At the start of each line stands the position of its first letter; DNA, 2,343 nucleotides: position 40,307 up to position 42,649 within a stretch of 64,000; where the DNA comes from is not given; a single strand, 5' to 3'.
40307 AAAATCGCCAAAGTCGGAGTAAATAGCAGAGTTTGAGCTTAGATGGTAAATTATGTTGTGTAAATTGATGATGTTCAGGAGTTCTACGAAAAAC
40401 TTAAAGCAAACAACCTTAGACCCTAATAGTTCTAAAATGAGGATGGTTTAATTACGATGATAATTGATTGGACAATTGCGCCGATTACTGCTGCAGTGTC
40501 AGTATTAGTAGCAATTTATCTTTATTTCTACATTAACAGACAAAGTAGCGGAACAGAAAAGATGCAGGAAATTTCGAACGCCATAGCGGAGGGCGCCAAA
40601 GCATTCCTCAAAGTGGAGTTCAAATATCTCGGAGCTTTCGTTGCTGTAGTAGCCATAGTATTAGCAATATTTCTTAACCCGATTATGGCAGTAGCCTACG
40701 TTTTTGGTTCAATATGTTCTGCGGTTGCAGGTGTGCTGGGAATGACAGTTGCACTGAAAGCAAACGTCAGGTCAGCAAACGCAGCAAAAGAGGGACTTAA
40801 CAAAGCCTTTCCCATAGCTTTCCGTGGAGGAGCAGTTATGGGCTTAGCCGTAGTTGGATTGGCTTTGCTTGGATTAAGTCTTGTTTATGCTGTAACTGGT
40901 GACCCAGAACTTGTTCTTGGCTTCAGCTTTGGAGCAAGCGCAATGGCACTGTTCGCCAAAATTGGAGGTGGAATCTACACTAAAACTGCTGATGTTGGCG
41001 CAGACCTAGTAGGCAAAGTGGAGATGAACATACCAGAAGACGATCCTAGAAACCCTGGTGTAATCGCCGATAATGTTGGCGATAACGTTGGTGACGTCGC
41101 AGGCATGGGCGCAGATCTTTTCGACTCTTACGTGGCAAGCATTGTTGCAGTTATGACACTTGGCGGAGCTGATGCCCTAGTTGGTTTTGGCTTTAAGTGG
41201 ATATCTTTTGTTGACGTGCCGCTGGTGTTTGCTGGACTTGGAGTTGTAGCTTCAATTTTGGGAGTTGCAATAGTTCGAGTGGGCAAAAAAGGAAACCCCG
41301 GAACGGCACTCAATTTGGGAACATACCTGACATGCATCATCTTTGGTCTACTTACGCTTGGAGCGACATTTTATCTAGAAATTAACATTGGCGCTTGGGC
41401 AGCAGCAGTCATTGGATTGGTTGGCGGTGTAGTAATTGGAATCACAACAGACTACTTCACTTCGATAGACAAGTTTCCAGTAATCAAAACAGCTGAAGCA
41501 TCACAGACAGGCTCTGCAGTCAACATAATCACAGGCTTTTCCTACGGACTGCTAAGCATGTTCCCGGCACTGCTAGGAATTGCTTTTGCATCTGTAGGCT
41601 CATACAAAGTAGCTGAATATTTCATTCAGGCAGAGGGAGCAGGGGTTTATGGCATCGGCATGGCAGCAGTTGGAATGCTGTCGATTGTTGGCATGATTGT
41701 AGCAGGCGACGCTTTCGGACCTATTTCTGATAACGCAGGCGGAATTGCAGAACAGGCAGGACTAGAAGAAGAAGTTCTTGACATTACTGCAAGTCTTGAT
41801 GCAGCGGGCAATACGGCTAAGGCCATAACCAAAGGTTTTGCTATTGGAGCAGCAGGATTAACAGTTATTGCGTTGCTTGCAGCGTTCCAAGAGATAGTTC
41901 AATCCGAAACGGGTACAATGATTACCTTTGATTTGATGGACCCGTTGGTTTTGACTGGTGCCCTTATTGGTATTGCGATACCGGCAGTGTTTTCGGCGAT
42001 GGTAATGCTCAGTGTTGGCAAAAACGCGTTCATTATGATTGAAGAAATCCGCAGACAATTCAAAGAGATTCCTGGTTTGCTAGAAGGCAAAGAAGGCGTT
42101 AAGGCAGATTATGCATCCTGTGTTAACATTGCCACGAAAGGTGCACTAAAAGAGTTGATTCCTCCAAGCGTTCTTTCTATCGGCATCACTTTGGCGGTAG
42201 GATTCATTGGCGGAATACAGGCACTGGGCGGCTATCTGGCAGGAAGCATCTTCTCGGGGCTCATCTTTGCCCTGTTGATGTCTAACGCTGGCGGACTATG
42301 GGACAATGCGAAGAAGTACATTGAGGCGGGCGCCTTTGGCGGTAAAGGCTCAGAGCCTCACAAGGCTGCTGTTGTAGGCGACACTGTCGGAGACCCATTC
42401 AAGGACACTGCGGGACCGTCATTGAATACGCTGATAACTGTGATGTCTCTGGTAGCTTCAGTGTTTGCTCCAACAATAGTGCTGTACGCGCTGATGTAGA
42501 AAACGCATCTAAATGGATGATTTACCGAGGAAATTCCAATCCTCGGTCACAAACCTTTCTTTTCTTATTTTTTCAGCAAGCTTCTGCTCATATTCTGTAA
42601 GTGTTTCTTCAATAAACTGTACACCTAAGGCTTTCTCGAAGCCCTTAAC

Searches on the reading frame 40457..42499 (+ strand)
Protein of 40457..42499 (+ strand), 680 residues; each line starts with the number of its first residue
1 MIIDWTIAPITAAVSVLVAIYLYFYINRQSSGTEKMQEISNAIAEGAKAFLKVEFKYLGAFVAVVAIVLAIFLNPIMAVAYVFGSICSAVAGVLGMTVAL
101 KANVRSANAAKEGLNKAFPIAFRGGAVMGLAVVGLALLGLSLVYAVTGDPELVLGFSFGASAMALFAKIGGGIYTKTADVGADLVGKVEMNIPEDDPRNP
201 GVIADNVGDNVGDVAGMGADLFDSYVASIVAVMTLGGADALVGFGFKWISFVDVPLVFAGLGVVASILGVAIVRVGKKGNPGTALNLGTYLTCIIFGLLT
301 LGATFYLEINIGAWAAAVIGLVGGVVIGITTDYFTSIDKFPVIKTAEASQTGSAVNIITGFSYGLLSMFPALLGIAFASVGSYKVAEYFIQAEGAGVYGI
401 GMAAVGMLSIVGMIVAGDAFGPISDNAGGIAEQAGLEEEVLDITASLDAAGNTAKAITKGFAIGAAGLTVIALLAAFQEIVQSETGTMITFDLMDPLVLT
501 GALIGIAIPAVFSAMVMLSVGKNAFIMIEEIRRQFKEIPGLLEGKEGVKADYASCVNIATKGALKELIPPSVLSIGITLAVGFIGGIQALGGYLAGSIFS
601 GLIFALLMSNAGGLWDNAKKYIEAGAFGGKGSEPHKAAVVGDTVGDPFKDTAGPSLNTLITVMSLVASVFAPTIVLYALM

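Call 73: list_cluster_members(proteins=[window:40457-42499:+, window:53576-55654:-, window:45126-45908:+, L164:2949-3866:+])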
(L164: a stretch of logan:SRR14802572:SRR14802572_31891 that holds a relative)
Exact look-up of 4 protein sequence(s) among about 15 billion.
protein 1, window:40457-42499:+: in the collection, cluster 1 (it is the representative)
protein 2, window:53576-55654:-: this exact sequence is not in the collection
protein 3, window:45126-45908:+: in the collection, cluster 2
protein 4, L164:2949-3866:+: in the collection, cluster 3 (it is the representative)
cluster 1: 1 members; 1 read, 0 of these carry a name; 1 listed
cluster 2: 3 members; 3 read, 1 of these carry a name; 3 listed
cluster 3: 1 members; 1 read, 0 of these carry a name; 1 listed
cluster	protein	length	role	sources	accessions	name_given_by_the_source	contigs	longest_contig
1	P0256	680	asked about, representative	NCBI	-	-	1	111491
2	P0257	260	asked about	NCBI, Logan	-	-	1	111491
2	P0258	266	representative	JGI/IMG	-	benzoyl-CoA reductase subunit D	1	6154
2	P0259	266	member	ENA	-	-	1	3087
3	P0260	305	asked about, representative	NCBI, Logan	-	-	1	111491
